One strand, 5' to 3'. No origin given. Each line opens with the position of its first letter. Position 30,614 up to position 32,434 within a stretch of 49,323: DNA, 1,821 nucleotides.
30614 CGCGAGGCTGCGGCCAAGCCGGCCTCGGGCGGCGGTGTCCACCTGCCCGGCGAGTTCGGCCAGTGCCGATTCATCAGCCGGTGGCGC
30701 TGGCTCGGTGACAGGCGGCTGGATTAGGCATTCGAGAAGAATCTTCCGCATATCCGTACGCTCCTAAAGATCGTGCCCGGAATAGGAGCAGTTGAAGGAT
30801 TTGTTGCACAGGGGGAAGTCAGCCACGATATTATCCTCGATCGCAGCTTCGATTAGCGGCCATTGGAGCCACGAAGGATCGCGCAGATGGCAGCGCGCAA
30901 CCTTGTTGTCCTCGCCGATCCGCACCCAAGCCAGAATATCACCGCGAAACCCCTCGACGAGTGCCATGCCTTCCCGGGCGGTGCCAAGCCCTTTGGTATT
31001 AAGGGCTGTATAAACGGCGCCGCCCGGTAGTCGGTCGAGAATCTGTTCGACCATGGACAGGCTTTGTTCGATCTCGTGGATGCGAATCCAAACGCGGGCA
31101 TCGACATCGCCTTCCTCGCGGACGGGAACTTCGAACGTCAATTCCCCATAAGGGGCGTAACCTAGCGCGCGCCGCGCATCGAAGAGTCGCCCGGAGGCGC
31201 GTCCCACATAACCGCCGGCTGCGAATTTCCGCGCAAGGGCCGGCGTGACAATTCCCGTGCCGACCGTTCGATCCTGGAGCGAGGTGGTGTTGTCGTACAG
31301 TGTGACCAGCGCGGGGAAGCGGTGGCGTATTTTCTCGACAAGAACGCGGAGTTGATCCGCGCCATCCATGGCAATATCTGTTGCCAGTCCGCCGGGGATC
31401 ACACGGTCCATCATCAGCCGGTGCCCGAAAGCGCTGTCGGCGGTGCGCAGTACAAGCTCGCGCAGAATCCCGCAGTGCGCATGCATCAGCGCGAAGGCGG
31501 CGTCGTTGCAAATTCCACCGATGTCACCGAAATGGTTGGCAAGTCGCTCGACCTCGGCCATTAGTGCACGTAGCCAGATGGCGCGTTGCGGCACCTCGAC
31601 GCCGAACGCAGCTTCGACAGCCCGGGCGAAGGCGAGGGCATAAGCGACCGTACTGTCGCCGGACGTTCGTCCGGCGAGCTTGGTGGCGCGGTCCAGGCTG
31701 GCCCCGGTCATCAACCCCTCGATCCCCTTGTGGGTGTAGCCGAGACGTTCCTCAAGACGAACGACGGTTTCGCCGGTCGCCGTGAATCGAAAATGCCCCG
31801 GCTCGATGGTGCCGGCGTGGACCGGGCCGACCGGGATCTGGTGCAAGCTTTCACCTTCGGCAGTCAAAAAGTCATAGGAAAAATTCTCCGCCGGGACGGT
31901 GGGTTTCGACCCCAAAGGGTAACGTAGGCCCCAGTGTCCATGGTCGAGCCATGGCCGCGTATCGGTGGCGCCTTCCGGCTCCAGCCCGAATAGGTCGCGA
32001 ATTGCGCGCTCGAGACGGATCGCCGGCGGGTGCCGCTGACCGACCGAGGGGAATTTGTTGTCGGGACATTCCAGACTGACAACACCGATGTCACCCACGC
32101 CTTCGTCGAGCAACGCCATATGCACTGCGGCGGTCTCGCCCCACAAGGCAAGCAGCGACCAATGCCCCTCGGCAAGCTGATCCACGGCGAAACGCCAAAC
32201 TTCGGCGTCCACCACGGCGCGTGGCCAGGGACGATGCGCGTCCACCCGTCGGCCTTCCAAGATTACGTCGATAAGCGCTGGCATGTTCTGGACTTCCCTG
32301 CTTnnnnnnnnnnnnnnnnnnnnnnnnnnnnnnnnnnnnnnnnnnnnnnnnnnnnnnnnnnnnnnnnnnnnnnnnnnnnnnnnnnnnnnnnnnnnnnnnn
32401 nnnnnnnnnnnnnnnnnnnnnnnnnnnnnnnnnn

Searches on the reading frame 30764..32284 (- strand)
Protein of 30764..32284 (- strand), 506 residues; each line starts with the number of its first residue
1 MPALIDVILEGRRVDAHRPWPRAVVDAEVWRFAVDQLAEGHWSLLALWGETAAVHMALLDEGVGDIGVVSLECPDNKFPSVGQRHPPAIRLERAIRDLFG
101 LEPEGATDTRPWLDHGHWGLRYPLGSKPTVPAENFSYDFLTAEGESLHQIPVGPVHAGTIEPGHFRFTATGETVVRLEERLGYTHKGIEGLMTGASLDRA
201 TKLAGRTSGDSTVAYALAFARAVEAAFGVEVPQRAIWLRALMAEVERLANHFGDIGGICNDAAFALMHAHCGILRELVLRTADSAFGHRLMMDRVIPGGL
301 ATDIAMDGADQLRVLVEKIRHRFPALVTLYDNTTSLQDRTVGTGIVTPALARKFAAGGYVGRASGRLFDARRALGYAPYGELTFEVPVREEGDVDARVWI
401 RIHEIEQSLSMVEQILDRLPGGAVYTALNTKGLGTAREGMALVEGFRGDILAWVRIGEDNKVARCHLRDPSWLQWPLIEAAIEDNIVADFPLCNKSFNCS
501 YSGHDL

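Call 3: search_protein_families(library=pfam, proteins=[window:30764-32284:-])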
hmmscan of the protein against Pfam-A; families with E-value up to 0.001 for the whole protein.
window:30764-32284:- (506 aa): 3 families
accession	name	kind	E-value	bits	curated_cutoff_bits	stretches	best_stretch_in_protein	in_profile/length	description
PF00346.24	Complex1_49kDa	-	1.4e-40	139.5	24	2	274-426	14-166/271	Respiratory-chain NADH dehydrogenase, 49 Kd subunit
PF00374.24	NiFeSe_Hases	-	1.4e-06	28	25.8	1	186-251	1-66/508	Nickel-dependent hydrogenase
PF00329.25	Complex1_30kDa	-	3.1e-05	25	22.5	1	70-124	58-114/124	Respiratory-chain NADH dehydrogenase, 30 Kd subunit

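Call 4: search_protein_families(library=ncbifam, proteins=[window:30764-32284:-])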
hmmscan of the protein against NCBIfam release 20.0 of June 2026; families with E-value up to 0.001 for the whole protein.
window:30764-32284:- (506 aa): 10 families
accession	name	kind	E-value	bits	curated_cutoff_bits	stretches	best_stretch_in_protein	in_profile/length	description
NF004739.1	PRK06075.1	equivalog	6.5e-60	202.9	360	1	150-427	3-280/384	NADH-quinone oxidoreductase subunit D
TIGR01962.1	NuoD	equivalog_domain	3.5e-44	151.2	459.35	1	150-427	5-282/386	NADH dehydrogenase (quinone) subunit D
NF040602.1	F420_dehyd_FpoD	exception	8.5e-43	146.8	600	1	150-498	10-364/372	F420H2 dehydrogenase subunit FpoD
NF008974.0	PRK12322.1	equivalog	6.7e-40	137.2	522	1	150-489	9-349/366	NADH-quinone oxidoreductase subunit D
NF009808.0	PRK13292.1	equivalog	1.7e-37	128.7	1156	1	69-426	315-686/791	NADH-quinone oxidoreductase subunit B/C/D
NF008728.0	PRK11742.1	equivalog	9.3e-31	106.8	840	1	149-424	216-491/598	NADH-quinone oxidoreductase subunit C/D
NF005649.0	PRK07415.1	equivalog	1.9e-28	99.6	583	1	152-431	15-294/394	NAD(P)H-quinone oxidoreductase subunit H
TIGR03295.1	frhA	equivalog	2.9e-08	33.1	392.5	1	186-251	41-106/412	coenzyme F420 hydrogenase subunit alpha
NF033181.1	NiFeSe_hydrog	equivalog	4.5e-07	29.1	600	1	163-251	14-103/507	nickel-dependent hydrogenase large subunit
NF045518.1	H2_NiFeSe_large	exception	3.2e-05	22.9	780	0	178-251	30-103/485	NiFeSe hydrogenase large subunit HysA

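Call 5: search_solved_structures(query=window:30764-32284:-, max_evalue=0.001, show_alignments=5)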
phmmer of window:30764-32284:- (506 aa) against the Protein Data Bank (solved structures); distinct sequences matched with E-value up to 0.001: 60.
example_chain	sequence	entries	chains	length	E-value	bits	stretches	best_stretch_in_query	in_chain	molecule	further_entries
7z0s_E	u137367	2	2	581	1.9e-63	218.1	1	72-503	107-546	Formate hydrogenlyase subunit 5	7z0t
6cfw_L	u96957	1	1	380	1.4e-34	122.8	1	149-496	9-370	Membrane-bound hydrogenase subunit alpha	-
2fug_4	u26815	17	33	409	9.7e-33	116.7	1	149-424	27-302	NADH-quinone oxidoreductase chain 4 | NADH-QUINONE OXIDOREDUCTASE SUBUNIT 4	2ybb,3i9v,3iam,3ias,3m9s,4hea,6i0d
7q5y_B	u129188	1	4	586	1.5e-32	116.1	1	152-425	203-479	NADH-quinone oxidoreductase subunit C/D 2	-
6u8y_L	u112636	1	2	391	2.7e-28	102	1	148-492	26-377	NADH dehydrogenase subunit D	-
8e73_S2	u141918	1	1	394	4.3e-28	101.4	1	152-424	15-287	NDUS2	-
8bpx_D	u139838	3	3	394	1.3e-27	99.8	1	153-424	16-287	NADH dehydrogenase [ubiquinone] iron-sulfur protein 2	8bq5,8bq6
7aqr_D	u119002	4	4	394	1.4e-27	99.7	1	153-424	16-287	NADH dehydrogenase subunit 7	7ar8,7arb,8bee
7ar7_D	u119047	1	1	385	1.5e-27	99.6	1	153-424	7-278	NADH dehydrogenase [ubiquinone] iron-sulfur protein 2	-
7a23_G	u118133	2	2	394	3.3e-27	98.5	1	153-424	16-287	Nad7m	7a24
8ba0_D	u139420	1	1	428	4.9e-27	97.9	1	152-426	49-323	Complex I-49kD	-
8b9z_D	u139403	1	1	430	4.9e-27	97.9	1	152-426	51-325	Complex I-49kD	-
8esw_S2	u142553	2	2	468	6.3e-27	97.5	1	152-426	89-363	Complex I-49kD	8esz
6x89_S2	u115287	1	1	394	1.9e-26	96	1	167-424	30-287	NDUS2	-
8uep_1D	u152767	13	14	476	2.3e-25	92.4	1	111-424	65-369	NADH dehydrogenase [ubiquinone] iron-sulfur protein 2, mitochondrial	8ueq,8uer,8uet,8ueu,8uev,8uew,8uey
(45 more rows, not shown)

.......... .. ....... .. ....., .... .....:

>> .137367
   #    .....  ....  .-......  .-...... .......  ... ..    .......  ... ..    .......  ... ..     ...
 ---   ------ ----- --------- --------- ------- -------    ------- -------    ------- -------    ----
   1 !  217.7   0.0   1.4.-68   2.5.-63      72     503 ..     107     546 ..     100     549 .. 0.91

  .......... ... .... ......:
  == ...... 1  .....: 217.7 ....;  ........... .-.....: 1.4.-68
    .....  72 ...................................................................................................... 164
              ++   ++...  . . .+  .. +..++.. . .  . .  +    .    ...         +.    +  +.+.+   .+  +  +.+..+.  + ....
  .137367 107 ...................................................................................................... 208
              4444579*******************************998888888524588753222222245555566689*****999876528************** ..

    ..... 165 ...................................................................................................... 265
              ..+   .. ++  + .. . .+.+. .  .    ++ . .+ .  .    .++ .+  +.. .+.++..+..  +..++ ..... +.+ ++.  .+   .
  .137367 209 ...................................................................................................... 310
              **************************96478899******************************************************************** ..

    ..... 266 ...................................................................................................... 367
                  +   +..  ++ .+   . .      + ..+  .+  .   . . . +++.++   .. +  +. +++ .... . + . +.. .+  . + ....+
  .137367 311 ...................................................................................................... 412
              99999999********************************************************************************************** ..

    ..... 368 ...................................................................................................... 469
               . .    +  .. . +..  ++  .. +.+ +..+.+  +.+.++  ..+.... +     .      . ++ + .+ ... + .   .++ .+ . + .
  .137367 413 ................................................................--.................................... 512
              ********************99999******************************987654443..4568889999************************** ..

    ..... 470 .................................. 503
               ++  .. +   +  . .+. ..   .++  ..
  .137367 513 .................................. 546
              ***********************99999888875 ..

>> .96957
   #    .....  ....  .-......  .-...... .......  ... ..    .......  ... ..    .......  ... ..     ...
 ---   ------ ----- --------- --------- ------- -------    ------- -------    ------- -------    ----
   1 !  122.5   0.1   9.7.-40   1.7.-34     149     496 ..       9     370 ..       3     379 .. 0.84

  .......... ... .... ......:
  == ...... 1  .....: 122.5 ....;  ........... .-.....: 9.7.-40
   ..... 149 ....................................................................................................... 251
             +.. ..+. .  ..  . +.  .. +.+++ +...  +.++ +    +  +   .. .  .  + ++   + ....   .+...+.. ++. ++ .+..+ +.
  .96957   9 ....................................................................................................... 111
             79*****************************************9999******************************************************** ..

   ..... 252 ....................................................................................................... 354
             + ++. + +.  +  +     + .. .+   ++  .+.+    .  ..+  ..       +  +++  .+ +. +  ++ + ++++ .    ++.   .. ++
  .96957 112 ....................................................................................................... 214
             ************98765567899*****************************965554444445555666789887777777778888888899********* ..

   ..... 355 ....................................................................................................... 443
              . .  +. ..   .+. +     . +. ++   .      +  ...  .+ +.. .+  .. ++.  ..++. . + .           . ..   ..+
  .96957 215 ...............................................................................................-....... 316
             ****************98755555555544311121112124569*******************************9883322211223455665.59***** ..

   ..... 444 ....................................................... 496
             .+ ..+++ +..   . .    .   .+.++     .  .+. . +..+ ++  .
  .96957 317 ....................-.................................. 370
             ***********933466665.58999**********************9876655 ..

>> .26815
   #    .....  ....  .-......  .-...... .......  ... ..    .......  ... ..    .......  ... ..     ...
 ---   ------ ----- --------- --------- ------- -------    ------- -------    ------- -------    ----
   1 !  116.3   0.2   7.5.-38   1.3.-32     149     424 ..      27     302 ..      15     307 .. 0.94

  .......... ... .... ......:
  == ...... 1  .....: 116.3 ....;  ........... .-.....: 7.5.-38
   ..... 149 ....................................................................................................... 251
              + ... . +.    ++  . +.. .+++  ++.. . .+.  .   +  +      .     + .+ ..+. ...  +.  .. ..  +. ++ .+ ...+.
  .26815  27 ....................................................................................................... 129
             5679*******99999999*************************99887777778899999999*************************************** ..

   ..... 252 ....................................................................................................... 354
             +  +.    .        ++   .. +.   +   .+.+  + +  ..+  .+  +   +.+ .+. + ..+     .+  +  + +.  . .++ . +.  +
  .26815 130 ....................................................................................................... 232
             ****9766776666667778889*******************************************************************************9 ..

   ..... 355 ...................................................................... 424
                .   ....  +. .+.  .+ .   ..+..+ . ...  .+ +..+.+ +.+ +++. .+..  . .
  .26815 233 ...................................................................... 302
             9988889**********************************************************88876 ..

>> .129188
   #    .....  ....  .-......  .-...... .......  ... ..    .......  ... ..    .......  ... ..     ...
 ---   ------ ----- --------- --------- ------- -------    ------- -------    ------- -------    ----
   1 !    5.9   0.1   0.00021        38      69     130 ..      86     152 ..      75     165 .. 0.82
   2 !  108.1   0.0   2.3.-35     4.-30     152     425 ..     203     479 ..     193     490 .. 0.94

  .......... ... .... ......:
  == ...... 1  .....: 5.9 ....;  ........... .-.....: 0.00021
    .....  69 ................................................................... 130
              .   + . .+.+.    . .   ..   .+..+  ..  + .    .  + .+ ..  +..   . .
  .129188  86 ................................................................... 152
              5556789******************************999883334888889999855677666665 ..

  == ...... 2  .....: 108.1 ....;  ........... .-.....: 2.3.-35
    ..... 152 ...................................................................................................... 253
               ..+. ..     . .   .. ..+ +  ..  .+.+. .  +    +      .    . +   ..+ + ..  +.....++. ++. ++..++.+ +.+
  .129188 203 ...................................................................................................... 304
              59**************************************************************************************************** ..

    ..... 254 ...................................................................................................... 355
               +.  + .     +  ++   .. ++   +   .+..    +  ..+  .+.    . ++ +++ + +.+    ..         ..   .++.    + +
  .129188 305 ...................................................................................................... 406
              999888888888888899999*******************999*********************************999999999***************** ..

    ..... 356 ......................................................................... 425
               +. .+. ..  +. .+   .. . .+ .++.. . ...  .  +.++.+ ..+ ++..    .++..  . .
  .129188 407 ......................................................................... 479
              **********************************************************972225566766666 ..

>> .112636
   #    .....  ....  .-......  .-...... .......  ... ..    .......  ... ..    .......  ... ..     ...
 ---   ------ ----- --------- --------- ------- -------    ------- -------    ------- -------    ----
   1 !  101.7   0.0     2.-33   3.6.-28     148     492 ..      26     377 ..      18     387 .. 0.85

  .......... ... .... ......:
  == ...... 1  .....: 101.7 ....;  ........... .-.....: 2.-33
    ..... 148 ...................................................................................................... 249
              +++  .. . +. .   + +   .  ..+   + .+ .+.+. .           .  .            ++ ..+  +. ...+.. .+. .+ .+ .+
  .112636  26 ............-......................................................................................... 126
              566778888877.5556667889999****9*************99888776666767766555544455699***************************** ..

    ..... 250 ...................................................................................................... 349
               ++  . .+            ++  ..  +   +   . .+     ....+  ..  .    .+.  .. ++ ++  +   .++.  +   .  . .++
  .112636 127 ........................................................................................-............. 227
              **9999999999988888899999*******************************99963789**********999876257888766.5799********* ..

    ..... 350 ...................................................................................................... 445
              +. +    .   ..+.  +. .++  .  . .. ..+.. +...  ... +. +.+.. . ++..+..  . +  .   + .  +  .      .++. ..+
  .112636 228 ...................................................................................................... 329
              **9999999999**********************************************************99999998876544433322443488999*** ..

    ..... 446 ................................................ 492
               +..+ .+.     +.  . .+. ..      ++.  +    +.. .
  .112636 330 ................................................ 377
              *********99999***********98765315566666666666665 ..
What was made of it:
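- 30764..32284 (-): Large subunit (fused NuoC-like and HycE/NuoD-like domains, 'EhrL', 506 aa) without Ni-Fe ligands. HycE E 1.9e-63 (call 5).
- On Respiratory complex I (NDH-1): Nqo4 His38 pairs with Ile160 (call 5).
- Closest known: Pyrococcus furiosus MBS/MBX. Same: Same superfamily (MbsL E 2.7e-28; MbhL E 1.4e-34; call 5).
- Closest known: Respiratory complex I / NDH-1. Different: The quinone ligands Tyr87 and His38 (T. thermophilus Nqo4) align to Gly and Ile (call 5).
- Checked: The alignment to MbhL pairs RMCGIC with RTSGDS (call 5).
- Nqo4 Tyr87 aligns to Gly209 and His38 aligns to Ile160 (call 5), so quinone reduction at the usual position is unlikely.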

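Call 12: find_homologous_proteins(query=window:30764-32284:-, max_evalue=1e-10)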
Query window:30764-32284:- (506 aa): 8000 proteins with E <= 1e-10 among 8000 candidates; the best 120 are listed.
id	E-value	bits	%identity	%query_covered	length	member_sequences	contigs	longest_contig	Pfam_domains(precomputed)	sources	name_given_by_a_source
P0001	0.0e+0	1164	100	100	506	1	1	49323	PF00374.25,PF00346.25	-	-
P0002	0.0e+0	1053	90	100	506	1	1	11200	PF00374.25,PF00329.26,PF00346.25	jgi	-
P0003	2.2e-294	995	85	100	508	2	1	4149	PF00374.25,PF00329.26,PF00346.25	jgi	-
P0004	8.2e-283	957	83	100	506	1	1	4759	PF00374.25,PF00346.25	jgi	-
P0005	1.0e-259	881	75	100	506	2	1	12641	PF00346.25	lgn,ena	-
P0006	1.4e-251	854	74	100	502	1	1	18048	PF00346.25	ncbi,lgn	-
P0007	1.2e-250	851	73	100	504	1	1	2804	PF00374.25,PF00329.26,PF00346.25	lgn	-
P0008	6.0e-249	845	72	100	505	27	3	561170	PF00374.25,PF00329.26,PF00346.25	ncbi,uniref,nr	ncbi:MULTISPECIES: NADH-quinone oxidoreductase subunit C [unclassified Mesorhizobium]|uniref:hydroge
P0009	1.0e-248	844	73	100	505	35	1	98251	PF00374.25,PF00329.26,PF00346.25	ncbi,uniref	ncbi:NADH-quinone oxidoreductase subunit C [Mesorhizobium sp. M1227]|uniref:hydrogenase large subuni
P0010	1.9e-248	843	73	100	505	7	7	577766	PF00374.25,PF00329.26,PF00346.25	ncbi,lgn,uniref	ncbi:NADH-quinone oxidoreductase subunit C [Mesorhizobium sp. M1088]|uniref:hydrogenase large subuni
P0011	2.1e-248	843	74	100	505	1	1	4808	PF00374.25,PF00346.25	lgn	-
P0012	3.5e-248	842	72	100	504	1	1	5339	PF00374.25,PF00329.26,PF00346.25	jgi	jgi:Ni,Fe-hydrogenase III large subunit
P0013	3.8e-248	842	72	100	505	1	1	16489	PF00346.25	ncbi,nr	ncbi:MAG: NADH-quinone oxidoreductase subunit C [Proteobacteria bacterium]|nr:NADH-quinone oxidoredu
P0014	1.5e-247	840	73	100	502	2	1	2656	PF00346.25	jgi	jgi:Ni,Fe-hydrogenase III large subunit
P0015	2.6e-247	840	73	100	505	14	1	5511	PF00374.25,PF00346.25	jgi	-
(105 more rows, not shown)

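Call 24: search_protein_representatives(protein=window:30764-32284:-)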
Query: 506 residues. Proteins with E-value up to 0.001 (for the whole library): 7457; up to 1e-10: 4098; up to 1e-30: 1155. The best 150 are listed.
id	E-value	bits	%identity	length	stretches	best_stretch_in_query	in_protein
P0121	1.0e-185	634.7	60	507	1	14-506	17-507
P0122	6.3e-160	549.6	57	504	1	39-506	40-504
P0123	2.2e-143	495.0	66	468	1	4-336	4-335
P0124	1.4e-127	442.9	62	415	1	1-334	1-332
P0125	1.7e-125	436.0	69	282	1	224-506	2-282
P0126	9.8e-122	423.6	48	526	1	71-506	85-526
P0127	3.0e-120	418.7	61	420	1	6-319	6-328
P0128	1.5e-119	416.4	68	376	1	37-306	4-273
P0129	4.7e-119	414.7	46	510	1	14-506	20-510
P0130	4.8e-117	408.1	67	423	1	19-336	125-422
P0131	1.8e-116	406.2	64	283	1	224-506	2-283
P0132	2.8e-113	395.7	45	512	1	25-506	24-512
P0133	1.1e-112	393.8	44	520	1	43-506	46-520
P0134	4.6e-112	391.7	57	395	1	115-503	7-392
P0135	7.7e-112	391.0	62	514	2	314-506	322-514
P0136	1.1e-110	387.2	44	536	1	16-506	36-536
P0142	1.2e-103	363.9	44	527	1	56-506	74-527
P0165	5.0e-91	322.3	40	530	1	68-506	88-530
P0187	1.3e-84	301.1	41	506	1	43-506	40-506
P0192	6.4e-84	298.8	40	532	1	77-503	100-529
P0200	5.9e-82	292.4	38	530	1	75-506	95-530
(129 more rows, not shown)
